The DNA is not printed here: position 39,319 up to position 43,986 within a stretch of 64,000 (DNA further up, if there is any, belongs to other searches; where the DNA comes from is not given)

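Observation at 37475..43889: PlsA/PlsR-type radical enzyme in an operon with a SagB-type flavoprotein and a UMF1 MFS transporter: candidate anaerobic ether-lipid module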

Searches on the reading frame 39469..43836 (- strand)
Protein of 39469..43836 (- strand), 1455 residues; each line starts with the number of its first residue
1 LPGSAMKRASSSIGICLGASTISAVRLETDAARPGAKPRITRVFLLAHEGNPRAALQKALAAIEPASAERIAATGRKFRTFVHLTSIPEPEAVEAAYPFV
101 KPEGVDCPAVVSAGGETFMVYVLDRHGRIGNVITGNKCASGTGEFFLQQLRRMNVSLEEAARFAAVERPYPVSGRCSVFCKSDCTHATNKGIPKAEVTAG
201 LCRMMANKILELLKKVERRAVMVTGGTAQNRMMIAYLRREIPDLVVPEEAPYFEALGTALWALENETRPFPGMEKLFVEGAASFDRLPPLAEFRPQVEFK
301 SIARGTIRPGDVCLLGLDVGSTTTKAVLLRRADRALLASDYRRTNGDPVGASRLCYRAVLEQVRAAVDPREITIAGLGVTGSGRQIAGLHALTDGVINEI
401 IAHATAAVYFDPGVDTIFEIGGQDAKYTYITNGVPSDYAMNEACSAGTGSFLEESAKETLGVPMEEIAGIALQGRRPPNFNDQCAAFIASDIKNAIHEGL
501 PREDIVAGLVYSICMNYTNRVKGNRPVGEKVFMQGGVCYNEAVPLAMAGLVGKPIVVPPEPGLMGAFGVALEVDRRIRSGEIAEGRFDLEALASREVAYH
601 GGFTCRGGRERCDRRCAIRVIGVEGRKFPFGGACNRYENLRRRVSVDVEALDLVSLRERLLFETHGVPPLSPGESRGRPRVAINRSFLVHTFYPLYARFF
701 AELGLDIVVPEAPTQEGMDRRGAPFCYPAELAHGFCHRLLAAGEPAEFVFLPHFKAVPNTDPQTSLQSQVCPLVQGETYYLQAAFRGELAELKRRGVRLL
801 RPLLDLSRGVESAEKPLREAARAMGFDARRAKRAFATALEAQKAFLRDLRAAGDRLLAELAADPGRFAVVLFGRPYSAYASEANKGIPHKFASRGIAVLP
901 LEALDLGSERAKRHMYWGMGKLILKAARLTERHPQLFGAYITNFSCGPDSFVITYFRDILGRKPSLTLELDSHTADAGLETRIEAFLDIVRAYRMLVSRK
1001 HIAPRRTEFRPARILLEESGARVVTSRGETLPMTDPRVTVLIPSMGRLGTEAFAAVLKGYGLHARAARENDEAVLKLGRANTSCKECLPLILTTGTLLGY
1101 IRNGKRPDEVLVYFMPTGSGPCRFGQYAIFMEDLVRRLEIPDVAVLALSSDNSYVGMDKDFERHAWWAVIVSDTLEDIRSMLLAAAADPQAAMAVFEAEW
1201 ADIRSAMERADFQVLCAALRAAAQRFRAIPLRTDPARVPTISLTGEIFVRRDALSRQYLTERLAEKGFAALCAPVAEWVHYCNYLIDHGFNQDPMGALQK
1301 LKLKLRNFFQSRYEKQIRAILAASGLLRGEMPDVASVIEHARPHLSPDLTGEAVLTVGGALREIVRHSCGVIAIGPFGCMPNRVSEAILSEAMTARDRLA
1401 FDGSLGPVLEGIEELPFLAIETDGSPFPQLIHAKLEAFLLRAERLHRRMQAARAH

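Call 6: search_protein_families(library=pfam, proteins=[window:39469-43836:-], max_evalue=0.01)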
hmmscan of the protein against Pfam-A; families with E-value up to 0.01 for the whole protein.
window:39469-43836:- (1455 aa): 5 families
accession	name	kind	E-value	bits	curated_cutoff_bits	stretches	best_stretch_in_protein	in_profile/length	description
PF01869.26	BcrAD_BadFG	-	1.4e-58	199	31.5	2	315-571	1-269/271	BadF/BadG/BcrA/BcrD ATPase family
PF09989.15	DUF2229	-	1.2e-42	146.4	29.4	1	680-903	1-217/218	CoA enzyme activase uncharacterised domain (DUF2229)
PF02782.22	FGGY_C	-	0.00022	21.5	27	1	471-571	94-192/198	FGGY family of carbohydrate kinases, C-terminal domain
PF03702.20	AnmK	-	0.0043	16.6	24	1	186-246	254-316/367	Anhydro-N-acetylmuramic acid kinase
PF22521.2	HypF_C_2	-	0.0053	17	27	0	185-240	161-216/241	Carbamoyltransferase, Kae1-like Domain, second subdomain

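Call 7: search_protein_families(library=ncbifam, proteins=[window:39469-43836:-], max_evalue=0.001)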
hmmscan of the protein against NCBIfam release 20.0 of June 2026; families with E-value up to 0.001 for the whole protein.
window:39469-43836:- (1455 aa): 5 families
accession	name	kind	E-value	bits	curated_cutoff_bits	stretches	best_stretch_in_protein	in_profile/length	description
TIGR00241.1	CoA_E_activ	domain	2.2e-64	217.3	125.4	2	315-571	3-247/248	acyl-CoA dehydratase activase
TIGR03286.1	methan_mark_15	hypoth_equivalog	5.2e-39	134.4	455.75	2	314-571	146-399/404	methanogenesis marker 15 protein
TIGR02259.1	benz_CoA_red_A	equivalog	2.2e-27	95.9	578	2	379-543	233-397/432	benzoyl-CoA reductase subunit A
TIGR02261.1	benz_CoA_red_D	equivalog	7.4e-26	90.9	312.85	2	316-548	5-232/262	benzoyl-CoA reductase subunit D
TIGR03192.1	benz_CoA_bzdQ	equivalog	1.1e-23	84.2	380.2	2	312-552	32-264/293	benzoyl-CoA reductase, bzd-type, subunit Q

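Call 9: find_homologous_proteins(query=window:39469-43836:-, max_evalue=1e-10)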
Query window:39469-43836:- (1455 aa): 7411 proteins with E <= 1e-10 among 8000 candidates; the best 120 are listed.
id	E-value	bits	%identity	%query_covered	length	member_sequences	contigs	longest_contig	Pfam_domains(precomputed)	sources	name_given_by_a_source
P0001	0.0e+0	3059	92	100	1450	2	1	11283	PF01869.27,PF09989.16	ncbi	-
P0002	0.0e+0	2958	90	100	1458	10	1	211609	PF01869.27,PF02782.23,PF09989.16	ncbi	-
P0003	0.0e+0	2516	76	99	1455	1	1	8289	PF01869.27,PF09989.16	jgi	jgi:predicted CoA-substrate-specific enzyme activase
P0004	0.0e+0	2509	75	100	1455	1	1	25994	PF01869.27,PF09989.16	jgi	jgi:predicted CoA-substrate-specific enzyme activase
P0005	0.0e+0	2509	75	100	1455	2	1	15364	PF01869.27,PF09989.16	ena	-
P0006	0.0e+0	2506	76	99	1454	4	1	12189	PF01869.27,PF09989.16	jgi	jgi:predicted CoA-substrate-specific enzyme activase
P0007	0.0e+0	2505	75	100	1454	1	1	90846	PF01869.27,PF09989.16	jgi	jgi:predicted CoA-substrate-specific enzyme activase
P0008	0.0e+0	2504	75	100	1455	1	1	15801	PF01869.27,PF02782.23,PF09989.16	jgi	jgi:predicted CoA-substrate-specific enzyme activase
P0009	0.0e+0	2491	75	100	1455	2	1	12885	PF01869.27,PF09989.16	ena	-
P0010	0.0e+0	2491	75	99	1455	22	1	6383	PF01869.27,PF02782.23,PF09989.16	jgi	-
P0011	0.0e+0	2491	76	99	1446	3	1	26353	PF01869.27,PF09989.16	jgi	jgi:predicted CoA-substrate-specific enzyme activase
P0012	0.0e+0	2489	74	100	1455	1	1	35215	PF01869.27,PF09989.16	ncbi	ncbi:MAG: acyl-CoA dehydratase activase [Hyphomicrobiales bacterium]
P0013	0.0e+0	2486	75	100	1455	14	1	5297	PF01869.27,PF09989.16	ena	-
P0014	0.0e+0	2481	75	100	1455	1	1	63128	PF01869.27,PF09989.16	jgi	jgi:predicted CoA-substrate-specific enzyme activase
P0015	0.0e+0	2480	74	100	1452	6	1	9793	PF01869.27,PF09989.16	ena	-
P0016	0.0e+0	2470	74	99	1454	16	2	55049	PF01869.27,PF09989.16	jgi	-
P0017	0.0e+0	2470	76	97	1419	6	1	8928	PF01869.27,PF02782.23,PF09989.16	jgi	jgi:predicted CoA-substrate-specific enzyme activase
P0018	0.0e+0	2464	74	100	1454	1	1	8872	PF01869.27,PF09989.16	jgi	jgi:predicted CoA-substrate-specific enzyme activase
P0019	0.0e+0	2458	74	99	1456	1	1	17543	PF01869.27,PF02782.23,PF09989.16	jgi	jgi:predicted CoA-substrate-specific enzyme activase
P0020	0.0e+0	2455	74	100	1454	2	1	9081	PF01869.27,PF09989.16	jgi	jgi:predicted CoA-substrate-specific enzyme activase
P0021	0.0e+0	2455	74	100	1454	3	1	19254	PF01869.27,PF09989.16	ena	-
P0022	0.0e+0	2455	74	99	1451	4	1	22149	PF01869.27,PF09989.16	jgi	jgi:predicted CoA-substrate-specific enzyme activase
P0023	0.0e+0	2453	74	100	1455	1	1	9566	PF01869.27,PF09989.16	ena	-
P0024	0.0e+0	2452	75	98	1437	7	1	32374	PF01869.27,PF09989.16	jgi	jgi:predicted CoA-substrate-specific enzyme activase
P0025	0.0e+0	2443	73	99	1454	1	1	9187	PF01869.27,PF02782.23,PF09989.16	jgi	jgi:predicted CoA-substrate-specific enzyme activase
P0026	0.0e+0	2434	74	100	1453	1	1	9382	PF01869.27,PF09989.16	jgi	jgi:predicted CoA-substrate-specific enzyme activase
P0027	0.0e+0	2431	73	100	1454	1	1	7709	PF01869.27,PF09989.16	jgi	jgi:predicted CoA-substrate-specific enzyme activase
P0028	0.0e+0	2428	73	100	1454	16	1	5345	PF01869.27,PF09989.16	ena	-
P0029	0.0e+0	2427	73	100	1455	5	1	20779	PF01869.27,PF09989.16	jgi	-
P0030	0.0e+0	2427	74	99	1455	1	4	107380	PF01869.27,PF09989.16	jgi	jgi:predicted CoA-substrate-specific enzyme activase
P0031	0.0e+0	2418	73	99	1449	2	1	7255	PF01869.27,PF02782.23,PF09989.16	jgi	jgi:predicted CoA-substrate-specific enzyme activase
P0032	0.0e+0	2411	73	99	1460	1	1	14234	PF01869.27,PF09989.16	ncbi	-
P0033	0.0e+0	2399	73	99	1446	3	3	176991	PF01869.27,PF09989.16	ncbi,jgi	jgi:predicted CoA-substrate-specific enzyme activase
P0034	0.0e+0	2388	72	99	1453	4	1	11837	PF01869.27,PF09989.16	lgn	-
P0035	0.0e+0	2388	72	100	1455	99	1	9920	PF01869.27,PF02782.23,PF09989.16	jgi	-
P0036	0.0e+0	2387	72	100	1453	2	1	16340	PF01869.27,PF02782.23,PF09989.16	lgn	-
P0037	0.0e+0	2364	72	99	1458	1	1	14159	PF01869.27,PF09989.16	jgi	jgi:predicted CoA-substrate-specific enzyme activase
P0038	0.0e+0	2362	72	99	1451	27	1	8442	PF01869.27,PF02782.23,PF09989.16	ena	-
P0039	0.0e+0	2360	72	100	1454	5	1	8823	PF01869.27,PF02782.23,PF09989.16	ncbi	-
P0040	0.0e+0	2352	73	96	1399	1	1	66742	PF01869.27,PF02782.23,PF09989.16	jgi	jgi:predicted CoA-substrate-specific enzyme activase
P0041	0.0e+0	2343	72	99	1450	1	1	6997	PF01869.27,PF02782.23,PF09989.16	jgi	jgi:predicted CoA-substrate-specific enzyme activase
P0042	0.0e+0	2325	70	100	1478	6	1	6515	PF01869.27,PF09989.16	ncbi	-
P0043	0.0e+0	2306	69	99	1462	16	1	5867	PF01869.27,PF02782.23,PF09989.16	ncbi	-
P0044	0.0e+0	2302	70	99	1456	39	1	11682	PF01869.27,PF09989.16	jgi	-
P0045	0.0e+0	2298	69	100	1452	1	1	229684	PF01869.27,PF02782.23,PF09989.16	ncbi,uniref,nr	ncbi:acyl-CoA dehydratase activase [Desulfobulbus alkaliphilus]|uniref:acyl-CoA dehydratase activase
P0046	0.0e+0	2298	69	99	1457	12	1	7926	PF01869.27,PF09989.16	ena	-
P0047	0.0e+0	2292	70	99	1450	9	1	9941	PF01869.27,PF02782.23,PF09989.16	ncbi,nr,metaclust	ncbi:MAG: activase [Syntrophobacterales bacterium RBG_19FT_COMBO_59_10]|nr:MAG: activase [Syntrophob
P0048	0.0e+0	2292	69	99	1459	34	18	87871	PF01869.27,PF09989.16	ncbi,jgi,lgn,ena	jgi:predicted CoA-substrate-specific enzyme activase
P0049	0.0e+0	2290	69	99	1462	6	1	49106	PF01869.27,PF02782.23,PF09989.16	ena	-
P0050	0.0e+0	2288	69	99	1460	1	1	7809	PF01869.27,PF09989.16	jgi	-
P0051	0.0e+0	2287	68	100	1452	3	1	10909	PF01869.27,PF02782.23,PF09989.16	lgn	-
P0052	0.0e+0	2286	69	99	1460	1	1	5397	PF01869.27,PF09989.16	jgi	-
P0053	0.0e+0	2285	69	99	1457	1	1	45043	PF01869.27,PF09989.16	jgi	-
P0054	0.0e+0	2282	69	99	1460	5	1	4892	PF01869.27,PF09989.16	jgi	-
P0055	0.0e+0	2280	68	99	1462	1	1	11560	PF01869.27,PF02782.23,PF09989.16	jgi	jgi:predicted CoA-substrate-specific enzyme activase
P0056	0.0e+0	2279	69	99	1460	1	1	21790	PF01869.27,PF02782.23,PF09989.16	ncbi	ncbi:MAG: acyl-CoA dehydratase activase [Desulfobacterales bacterium]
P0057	0.0e+0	2278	69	99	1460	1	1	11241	PF01869.27,PF02782.23,PF09989.16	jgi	jgi:predicted CoA-substrate-specific enzyme activase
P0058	0.0e+0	2277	67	100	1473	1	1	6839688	PF01869.27,PF09989.16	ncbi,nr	ncbi:MAG: activase [Desulfobacterales bacterium]|nr:MAG: activase [Desulfobacterales bacterium]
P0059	0.0e+0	2275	69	99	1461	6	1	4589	PF01869.27,PF02782.23,PF09989.16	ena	-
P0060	0.0e+0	2272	68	99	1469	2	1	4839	PF01869.27,PF02782.23,PF09989.16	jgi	jgi:predicted CoA-substrate-specific enzyme activase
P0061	0.0e+0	2269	68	99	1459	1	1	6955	PF01869.27,PF02782.23,PF09989.16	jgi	jgi:predicted CoA-substrate-specific enzyme activase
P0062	0.0e+0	2269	68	99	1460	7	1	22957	PF01869.27,PF02782.23,PF09989.16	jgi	jgi:predicted CoA-substrate-specific enzyme activase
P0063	0.0e+0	2267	70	99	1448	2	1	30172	PF01869.27,PF02782.23,PF09989.16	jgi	-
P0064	0.0e+0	2267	69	99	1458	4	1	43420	PF01869.27,PF09989.16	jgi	jgi:predicted CoA-substrate-specific enzyme activase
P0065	0.0e+0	2267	68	100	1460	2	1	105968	PF01869.27,PF09989.16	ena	-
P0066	0.0e+0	2266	68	99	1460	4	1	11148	PF01869.27,PF02782.23,PF09989.16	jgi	-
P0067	0.0e+0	2265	68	100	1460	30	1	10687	PF01869.27,PF09989.16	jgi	jgi:predicted CoA-substrate-specific enzyme activase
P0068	0.0e+0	2264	69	99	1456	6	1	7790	PF01869.27,PF09989.16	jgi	jgi:predicted CoA-substrate-specific enzyme activase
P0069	0.0e+0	2264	68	99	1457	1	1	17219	PF01869.27,PF02782.23,PF09989.16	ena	-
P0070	0.0e+0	2263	68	99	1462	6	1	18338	PF01869.27,PF09989.16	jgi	jgi:predicted CoA-substrate-specific enzyme activase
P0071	0.0e+0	2261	68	100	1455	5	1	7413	PF01869.27,PF09989.16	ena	-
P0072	0.0e+0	2259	67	99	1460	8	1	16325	PF01869.27,PF02782.23,PF09989.16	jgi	jgi:predicted CoA-substrate-specific enzyme activase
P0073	0.0e+0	2258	68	99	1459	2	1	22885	PF01869.27,PF02782.23,PF09989.16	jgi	-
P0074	0.0e+0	2258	69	99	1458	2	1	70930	PF01869.27,PF09989.16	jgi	jgi:predicted CoA-substrate-specific enzyme activase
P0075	0.0e+0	2257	67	99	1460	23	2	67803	PF01869.27,PF02782.23,PF09989.16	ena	-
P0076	0.0e+0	2257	67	100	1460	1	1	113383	PF01869.27,PF09989.16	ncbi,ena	-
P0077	0.0e+0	2257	68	100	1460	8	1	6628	PF01869.27,PF09989.16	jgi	jgi:predicted CoA-substrate-specific enzyme activase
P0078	0.0e+0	2256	68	100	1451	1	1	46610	PF01869.27,PF09989.16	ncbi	-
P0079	0.0e+0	2256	67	99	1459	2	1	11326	PF01869.27,PF09989.16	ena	-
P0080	0.0e+0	2255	69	98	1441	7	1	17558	PF01869.27,PF09989.16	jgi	jgi:predicted CoA-substrate-specific enzyme activase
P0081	0.0e+0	2254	67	100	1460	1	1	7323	PF01869.27,PF09989.16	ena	-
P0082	0.0e+0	2253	68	99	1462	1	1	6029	PF01869.27,PF02782.23,PF09989.16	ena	-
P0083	0.0e+0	2253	67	100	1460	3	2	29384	PF01869.27,PF02782.23,PF09989.16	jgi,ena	-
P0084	0.0e+0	2252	67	99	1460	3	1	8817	PF01869.27,PF02782.23,PF09989.16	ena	-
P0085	0.0e+0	2252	68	100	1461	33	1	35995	PF01869.27,PF09989.16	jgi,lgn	-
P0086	0.0e+0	2252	68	100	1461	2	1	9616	PF01869.27,PF09989.16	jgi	-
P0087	0.0e+0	2252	68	100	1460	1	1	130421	PF01869.27,PF02782.23,PF09989.16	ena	-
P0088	0.0e+0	2251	68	99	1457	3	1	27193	PF01869.27,PF02782.23,PF09989.16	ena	-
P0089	0.0e+0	2250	67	100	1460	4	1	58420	PF01869.27,PF09989.16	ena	-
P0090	0.0e+0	2250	68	99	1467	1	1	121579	PF01869.27,PF09989.16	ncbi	-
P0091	0.0e+0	2250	67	100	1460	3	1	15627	PF01869.27,PF09989.16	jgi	jgi:predicted CoA-substrate-specific enzyme activase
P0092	0.0e+0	2250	68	99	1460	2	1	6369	PF01869.27,PF02782.23,PF09989.16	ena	-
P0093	0.0e+0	2250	68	99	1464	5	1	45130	PF01869.27,PF02782.23,PF09989.16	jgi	jgi:predicted CoA-substrate-specific enzyme activase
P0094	0.0e+0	2249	67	100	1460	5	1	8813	PF01869.27,PF09989.16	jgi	jgi:predicted CoA-substrate-specific enzyme activase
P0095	0.0e+0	2249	67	99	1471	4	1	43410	PF01869.27,PF02782.23,PF09989.16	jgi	jgi:predicted CoA-substrate-specific enzyme activase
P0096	0.0e+0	2249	68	99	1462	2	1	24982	PF01869.27,PF02782.23,PF09989.16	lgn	-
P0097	0.0e+0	2249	66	99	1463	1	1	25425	PF01869.27,PF02782.23,PF09989.16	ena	-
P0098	0.0e+0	2249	67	100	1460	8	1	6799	PF01869.27,PF09989.16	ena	-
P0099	0.0e+0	2248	68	99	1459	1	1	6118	PF01869.27,PF02782.23,PF09989.16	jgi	jgi:predicted CoA-substrate-specific enzyme activase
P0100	0.0e+0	2247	68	99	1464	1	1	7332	PF01869.27,PF02782.23,PF09989.16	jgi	-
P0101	0.0e+0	2247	67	99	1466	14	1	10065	PF01869.27,PF09989.16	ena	-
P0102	0.0e+0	2246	67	100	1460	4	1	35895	PF01869.27,PF09989.16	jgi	-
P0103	0.0e+0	2246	68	99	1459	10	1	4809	PF01869.27,PF02782.23,PF09989.16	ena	-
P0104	0.0e+0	2246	67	99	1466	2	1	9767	PF01869.27,PF09989.16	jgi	-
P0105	0.0e+0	2245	68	99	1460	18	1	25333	PF01869.27,PF02782.23,PF09989.16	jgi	jgi:predicted CoA-substrate-specific enzyme activase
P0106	0.0e+0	2245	67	100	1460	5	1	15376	PF01869.27,PF09989.16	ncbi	-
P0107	0.0e+0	2245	67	99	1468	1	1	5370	PF01869.27,PF02782.23,PF09989.16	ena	-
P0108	0.0e+0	2244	68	100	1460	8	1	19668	PF01869.27,PF02782.23,PF09989.16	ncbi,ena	-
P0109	0.0e+0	2244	67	100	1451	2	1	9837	PF01869.27,PF09989.16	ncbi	-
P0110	0.0e+0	2244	67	99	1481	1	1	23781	PF01869.27,PF02782.23,PF09989.16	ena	-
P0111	0.0e+0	2244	67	100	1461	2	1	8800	PF01869.27,PF02782.23,PF09989.16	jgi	-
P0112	0.0e+0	2244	66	99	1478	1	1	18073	PF01869.27,PF09989.16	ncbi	-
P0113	0.0e+0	2243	67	99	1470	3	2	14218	PF01869.27,PF02782.23,PF09989.16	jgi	jgi:predicted CoA-substrate-specific enzyme activase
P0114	0.0e+0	2243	67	100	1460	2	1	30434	PF01869.27,PF02782.23,PF09989.16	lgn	-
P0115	0.0e+0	2243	67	99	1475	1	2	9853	PF01869.27,PF02782.23,PF09989.16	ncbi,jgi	ncbi:MAG: acyl-CoA dehydratase activase [Desulfobacterales bacterium]|jgi:predicted CoA-substrate-sp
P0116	0.0e+0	2242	67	99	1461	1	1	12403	PF01869.27,PF02782.23,PF09989.16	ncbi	-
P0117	0.0e+0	2242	67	99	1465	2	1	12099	PF01869.27,PF02782.23,PF09989.16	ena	-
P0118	0.0e+0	2241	67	99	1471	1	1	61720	PF01869.27,PF02782.23,PF09989.16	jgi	-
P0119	0.0e+0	2241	67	99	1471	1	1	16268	PF01869.27,PF02782.23,PF09989.16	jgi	-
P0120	0.0e+0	2241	68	99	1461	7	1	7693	PF01869.27,PF02782.23,PF09989.16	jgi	jgi:predicted CoA-substrate-specific enzyme activase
